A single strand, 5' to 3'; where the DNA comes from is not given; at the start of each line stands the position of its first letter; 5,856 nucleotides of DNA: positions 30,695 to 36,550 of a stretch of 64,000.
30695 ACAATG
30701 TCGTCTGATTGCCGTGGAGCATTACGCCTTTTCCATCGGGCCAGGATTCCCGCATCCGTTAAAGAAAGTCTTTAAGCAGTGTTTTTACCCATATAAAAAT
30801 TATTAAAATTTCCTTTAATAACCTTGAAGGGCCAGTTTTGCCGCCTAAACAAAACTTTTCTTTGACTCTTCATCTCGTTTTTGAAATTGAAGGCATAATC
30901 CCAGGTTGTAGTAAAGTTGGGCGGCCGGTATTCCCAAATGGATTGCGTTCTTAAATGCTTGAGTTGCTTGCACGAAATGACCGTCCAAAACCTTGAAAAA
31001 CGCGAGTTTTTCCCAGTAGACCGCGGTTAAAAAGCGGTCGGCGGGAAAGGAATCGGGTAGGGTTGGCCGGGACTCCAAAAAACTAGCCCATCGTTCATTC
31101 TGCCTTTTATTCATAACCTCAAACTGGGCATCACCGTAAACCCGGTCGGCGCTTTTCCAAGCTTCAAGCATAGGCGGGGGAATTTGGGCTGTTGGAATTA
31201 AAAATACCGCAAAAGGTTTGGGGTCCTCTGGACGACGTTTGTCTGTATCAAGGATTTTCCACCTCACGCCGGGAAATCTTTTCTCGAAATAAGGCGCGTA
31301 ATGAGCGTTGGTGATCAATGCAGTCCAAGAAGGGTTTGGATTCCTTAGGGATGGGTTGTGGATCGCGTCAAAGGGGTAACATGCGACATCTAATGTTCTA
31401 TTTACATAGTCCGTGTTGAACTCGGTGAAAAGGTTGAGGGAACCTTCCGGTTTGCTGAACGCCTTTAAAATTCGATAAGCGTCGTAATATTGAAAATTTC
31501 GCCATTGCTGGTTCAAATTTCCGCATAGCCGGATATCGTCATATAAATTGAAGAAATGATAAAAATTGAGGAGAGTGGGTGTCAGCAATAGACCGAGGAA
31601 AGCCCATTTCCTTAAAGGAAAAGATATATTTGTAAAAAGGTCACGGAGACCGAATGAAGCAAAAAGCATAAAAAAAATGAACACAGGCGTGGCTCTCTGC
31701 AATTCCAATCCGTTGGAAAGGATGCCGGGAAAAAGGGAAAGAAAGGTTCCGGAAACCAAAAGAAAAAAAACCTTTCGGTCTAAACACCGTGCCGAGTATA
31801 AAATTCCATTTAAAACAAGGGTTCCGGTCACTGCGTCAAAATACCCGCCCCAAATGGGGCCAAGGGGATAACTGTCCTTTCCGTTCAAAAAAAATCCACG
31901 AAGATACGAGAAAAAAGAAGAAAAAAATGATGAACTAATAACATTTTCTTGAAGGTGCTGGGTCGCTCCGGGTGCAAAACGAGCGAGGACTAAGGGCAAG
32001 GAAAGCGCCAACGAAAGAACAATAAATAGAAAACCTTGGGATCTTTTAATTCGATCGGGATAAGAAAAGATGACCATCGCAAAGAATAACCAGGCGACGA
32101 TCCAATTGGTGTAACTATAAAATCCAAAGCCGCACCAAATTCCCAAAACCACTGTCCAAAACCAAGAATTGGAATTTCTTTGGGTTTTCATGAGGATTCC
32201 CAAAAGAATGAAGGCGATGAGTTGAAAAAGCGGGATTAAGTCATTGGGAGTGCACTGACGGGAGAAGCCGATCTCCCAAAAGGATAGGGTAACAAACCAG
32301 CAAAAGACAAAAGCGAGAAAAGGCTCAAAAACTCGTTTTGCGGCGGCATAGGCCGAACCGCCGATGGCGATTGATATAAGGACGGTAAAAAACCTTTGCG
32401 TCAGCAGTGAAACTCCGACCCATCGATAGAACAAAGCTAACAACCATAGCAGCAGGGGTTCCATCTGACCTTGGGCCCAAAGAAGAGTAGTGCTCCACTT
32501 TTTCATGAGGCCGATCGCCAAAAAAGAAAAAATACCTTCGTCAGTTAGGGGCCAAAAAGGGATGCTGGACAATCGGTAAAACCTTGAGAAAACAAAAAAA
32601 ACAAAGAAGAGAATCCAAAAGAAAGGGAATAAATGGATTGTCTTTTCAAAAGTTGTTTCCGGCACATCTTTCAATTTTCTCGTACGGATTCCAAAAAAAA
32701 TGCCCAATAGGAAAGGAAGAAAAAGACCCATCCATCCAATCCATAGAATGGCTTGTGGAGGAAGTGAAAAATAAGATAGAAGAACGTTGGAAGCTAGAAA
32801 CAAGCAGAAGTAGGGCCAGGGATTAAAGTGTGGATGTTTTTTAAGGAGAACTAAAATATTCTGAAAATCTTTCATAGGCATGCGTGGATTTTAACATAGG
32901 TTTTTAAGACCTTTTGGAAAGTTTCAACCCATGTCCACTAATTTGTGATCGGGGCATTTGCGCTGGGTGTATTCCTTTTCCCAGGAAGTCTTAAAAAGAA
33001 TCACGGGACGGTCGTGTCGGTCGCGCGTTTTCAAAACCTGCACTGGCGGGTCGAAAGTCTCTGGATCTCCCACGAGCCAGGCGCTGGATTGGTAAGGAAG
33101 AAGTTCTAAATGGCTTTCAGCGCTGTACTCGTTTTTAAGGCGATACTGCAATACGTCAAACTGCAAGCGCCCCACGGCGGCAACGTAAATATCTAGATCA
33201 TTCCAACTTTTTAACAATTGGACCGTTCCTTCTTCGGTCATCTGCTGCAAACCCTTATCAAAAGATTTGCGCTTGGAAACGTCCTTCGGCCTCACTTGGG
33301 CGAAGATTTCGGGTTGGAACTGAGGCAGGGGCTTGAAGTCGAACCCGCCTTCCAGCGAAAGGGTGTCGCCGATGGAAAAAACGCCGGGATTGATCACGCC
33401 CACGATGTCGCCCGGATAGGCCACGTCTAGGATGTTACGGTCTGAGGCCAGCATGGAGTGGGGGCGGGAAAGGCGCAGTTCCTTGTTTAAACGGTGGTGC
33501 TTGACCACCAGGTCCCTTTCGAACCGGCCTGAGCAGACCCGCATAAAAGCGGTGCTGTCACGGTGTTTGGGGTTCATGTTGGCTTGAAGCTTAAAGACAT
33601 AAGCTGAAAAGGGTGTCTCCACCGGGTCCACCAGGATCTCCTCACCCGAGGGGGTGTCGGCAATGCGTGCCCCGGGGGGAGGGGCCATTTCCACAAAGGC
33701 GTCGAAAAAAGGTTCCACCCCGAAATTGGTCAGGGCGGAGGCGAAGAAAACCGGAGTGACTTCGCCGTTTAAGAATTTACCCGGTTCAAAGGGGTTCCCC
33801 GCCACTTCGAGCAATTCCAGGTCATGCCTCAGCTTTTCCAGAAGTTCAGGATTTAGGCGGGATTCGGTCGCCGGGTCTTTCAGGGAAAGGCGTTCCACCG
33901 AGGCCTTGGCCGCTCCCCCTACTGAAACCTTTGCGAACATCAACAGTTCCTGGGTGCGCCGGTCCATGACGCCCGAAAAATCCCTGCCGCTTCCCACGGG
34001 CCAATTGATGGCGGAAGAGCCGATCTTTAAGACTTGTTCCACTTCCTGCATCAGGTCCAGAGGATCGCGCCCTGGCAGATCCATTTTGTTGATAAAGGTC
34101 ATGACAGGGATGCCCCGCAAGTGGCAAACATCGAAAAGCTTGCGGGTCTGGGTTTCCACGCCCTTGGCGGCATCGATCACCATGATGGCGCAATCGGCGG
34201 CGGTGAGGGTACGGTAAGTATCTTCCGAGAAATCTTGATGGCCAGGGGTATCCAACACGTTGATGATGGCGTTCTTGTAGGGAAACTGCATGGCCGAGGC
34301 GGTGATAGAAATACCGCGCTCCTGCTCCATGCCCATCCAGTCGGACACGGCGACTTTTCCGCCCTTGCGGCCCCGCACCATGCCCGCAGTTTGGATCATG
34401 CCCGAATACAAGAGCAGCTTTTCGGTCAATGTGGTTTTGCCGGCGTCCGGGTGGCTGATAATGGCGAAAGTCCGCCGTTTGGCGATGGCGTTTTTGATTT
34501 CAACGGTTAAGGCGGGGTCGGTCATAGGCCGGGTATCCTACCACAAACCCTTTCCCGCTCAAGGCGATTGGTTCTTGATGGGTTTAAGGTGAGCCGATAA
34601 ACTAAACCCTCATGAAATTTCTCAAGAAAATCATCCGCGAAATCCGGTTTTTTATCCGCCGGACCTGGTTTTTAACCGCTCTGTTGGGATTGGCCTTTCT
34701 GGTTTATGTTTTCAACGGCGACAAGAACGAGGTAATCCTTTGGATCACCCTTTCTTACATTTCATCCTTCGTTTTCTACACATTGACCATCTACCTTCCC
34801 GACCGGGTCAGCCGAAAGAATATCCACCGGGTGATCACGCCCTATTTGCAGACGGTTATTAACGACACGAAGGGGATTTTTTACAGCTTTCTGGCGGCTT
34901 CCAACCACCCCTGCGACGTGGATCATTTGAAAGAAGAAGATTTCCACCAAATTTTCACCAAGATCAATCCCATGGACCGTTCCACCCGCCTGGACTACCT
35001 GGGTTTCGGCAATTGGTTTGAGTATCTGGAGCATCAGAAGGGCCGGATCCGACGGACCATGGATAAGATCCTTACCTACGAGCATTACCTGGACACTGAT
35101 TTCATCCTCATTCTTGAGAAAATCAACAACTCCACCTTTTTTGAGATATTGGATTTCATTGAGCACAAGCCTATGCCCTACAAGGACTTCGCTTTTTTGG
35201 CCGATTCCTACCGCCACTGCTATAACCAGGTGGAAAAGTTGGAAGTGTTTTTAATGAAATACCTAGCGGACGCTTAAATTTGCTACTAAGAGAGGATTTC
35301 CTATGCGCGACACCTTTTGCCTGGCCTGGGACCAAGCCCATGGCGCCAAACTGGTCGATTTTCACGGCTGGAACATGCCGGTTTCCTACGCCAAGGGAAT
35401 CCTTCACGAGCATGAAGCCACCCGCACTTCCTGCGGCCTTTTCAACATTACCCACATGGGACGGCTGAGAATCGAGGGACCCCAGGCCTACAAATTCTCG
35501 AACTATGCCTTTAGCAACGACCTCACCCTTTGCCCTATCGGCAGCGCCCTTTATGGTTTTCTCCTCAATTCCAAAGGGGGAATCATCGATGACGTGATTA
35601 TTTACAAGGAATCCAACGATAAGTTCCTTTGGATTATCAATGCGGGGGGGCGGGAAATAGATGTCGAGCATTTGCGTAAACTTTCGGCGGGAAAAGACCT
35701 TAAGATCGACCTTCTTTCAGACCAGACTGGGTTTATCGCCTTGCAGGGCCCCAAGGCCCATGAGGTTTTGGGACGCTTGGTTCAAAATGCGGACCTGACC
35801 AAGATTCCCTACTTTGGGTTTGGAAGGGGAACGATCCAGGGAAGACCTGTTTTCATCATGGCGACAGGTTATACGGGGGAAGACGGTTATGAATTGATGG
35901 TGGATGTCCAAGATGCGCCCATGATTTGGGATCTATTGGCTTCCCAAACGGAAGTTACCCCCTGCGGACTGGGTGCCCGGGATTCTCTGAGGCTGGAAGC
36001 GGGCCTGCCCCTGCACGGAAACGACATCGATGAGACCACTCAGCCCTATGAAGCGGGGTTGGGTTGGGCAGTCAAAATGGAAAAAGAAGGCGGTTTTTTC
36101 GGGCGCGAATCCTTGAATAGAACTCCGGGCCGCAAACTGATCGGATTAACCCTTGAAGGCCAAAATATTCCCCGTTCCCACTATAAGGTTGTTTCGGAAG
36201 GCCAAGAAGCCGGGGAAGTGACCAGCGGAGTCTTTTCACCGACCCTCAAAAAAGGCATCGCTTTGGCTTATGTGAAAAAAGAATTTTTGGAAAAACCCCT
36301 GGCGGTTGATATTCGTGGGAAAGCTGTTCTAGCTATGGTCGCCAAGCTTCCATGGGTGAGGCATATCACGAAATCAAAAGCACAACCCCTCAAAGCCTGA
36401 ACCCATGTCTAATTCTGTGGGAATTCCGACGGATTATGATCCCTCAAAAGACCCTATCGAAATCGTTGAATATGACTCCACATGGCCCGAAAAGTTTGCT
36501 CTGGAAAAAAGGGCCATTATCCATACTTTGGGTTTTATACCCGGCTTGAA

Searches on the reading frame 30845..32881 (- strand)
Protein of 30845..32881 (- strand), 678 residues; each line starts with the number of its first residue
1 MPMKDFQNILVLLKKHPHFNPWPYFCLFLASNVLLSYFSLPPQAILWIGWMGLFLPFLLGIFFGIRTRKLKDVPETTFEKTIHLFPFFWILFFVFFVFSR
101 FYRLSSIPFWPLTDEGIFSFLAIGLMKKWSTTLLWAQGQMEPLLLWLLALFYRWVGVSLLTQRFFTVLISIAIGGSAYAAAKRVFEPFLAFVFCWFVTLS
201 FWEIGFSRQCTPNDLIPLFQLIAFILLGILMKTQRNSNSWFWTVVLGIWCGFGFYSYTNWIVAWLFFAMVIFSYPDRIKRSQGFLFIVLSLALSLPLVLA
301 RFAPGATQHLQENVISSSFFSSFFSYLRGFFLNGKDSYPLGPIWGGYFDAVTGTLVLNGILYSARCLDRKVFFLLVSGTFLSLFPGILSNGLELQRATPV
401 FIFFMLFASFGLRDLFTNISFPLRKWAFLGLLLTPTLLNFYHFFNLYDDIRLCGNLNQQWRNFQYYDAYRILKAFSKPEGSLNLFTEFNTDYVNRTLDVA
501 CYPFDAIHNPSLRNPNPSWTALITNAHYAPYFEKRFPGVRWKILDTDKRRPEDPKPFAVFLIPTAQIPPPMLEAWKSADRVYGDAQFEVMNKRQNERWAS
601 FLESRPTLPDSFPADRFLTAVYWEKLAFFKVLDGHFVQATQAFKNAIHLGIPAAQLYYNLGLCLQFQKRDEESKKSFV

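Call 50: search_protein_families(library=pfam, proteins=[window:30845-32881:-], max_evalue=0.001)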
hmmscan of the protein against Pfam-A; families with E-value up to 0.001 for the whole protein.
window:30845-32881:- (678 aa): 1 family
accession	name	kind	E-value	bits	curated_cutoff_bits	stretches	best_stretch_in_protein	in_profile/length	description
PF13231.12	PMT_2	-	3.7e-08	34.2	26.1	1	142-298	4-158/160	Dolichyl-phosphate-mannose-protein mannosyltransferase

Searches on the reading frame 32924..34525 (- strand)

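Call 50: search_protein_families(library=pfam, proteins=[window:32924-34525:-], max_evalue=0.001)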
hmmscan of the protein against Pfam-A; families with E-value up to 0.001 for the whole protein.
window:32924-34525:- (533 aa): 5 families
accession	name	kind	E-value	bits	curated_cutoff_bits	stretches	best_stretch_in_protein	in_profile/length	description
PF00009.33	GTP_EFTU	-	7.4e-54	182.6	26.5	1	17-283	3-188/188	Elongation factor Tu GTP binding domain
PF16658.11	RF3_C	-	7e-37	126.6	40.1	1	397-520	1-131/132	Class II release factor RF3, C-terminal domain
PF22042.2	EF-G_D2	-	6e-23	81.2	27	1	305-390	1-82/84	Elongation factor G domain 2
PF01926.29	MMR_HSR1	-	3.7e-06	27.4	21.9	1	20-147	2-113/113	50S ribosome-binding GTPase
PF14492.12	EFG_III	-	0.00067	20.1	27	0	404-473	3-73/75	Elongation Factor G, domain III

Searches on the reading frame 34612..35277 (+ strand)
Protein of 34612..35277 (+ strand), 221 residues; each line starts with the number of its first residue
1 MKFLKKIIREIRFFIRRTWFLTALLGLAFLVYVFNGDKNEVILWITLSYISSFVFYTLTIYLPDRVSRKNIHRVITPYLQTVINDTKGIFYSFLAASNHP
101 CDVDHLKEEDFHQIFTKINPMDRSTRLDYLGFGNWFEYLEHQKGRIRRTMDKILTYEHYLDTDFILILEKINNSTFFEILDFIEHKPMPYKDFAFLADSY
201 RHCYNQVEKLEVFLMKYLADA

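Call 3: search_protein_families(library=pfam, proteins=[window:34612-35277:+], max_evalue=0.01)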
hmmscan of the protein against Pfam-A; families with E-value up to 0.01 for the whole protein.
window:34612-35277:+ (221 aa): 0 families

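Call 51: search_protein_families(library=padloc, proteins=[window:34612-35277:+], max_evalue=0.01)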
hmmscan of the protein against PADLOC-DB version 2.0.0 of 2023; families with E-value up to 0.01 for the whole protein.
window:34612-35277:+ (221 aa): 0 families

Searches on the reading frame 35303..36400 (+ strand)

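Call 3: search_protein_families(library=pfam, proteins=[window:35303-36400:+], max_evalue=0.01)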
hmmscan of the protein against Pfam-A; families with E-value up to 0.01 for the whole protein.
window:35303-36400:+ (365 aa): 2 families
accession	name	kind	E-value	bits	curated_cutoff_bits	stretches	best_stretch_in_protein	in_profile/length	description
PF01571.26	GCV_T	-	5.5e-83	278.6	25.6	1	8-256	3-255/255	Aminomethyltransferase folate-binding domain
PF08669.17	GCV_T_C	-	1.1e-20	73.7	25.9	1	277-351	1-78/80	Glycine cleavage T-protein C-terminal barrel domain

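Call 4: search_protein_families(library=ncbifam, proteins=[window:35303-36400:+], max_evalue=0.01)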
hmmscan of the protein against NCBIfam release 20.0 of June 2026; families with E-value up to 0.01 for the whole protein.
window:35303-36400:+ (365 aa): 9 families
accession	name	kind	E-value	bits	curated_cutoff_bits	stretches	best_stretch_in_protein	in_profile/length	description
NF001567.0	PRK00389.1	subfamily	4.6e-118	394.3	300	1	5-354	7-355/359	glycine cleavage system aminomethyltransferase GcvT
TIGR00528.1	gcvT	equivalog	1.8e-100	336.3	235.85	1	12-353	12-361/362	glycine cleavage system aminomethyltransferase GcvT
NF010093.0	PRK13579.1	equivalog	2.3e-93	313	459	1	8-355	16-367/371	glycine cleavage system aminomethyltransferase GcvT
NF053776.1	TmaoDeMthMsil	equivalog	5.1e-58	197.2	1100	1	14-337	398-734/763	trimethylamine N-oxide demethylase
TIGR01372.1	soxA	subfamily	2.4e-44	151.4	1164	1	2-326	608-959/996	sarcosine oxidase subunit alpha family protein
NF009133.0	PRK12486.1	equivalog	9.8e-35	120.1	410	1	44-341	55-358/369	dimethylsulfoniopropionate demethylase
NF047885.1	VanMgalDeMLigM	equivalog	9.8e-11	41.2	580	1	35-211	37-223/461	vanillate/3-O-methylgallate O-demethylase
NF047633.1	SyrngDmethDesA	equivalog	1.9e-10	39.9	800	1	35-212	38-223/453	syringate O-demethylase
TIGR01375.1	soxG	subfamily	0.00073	19.4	143.95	0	106-214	42-148/152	sarcosine oxidase subunit gamma family protein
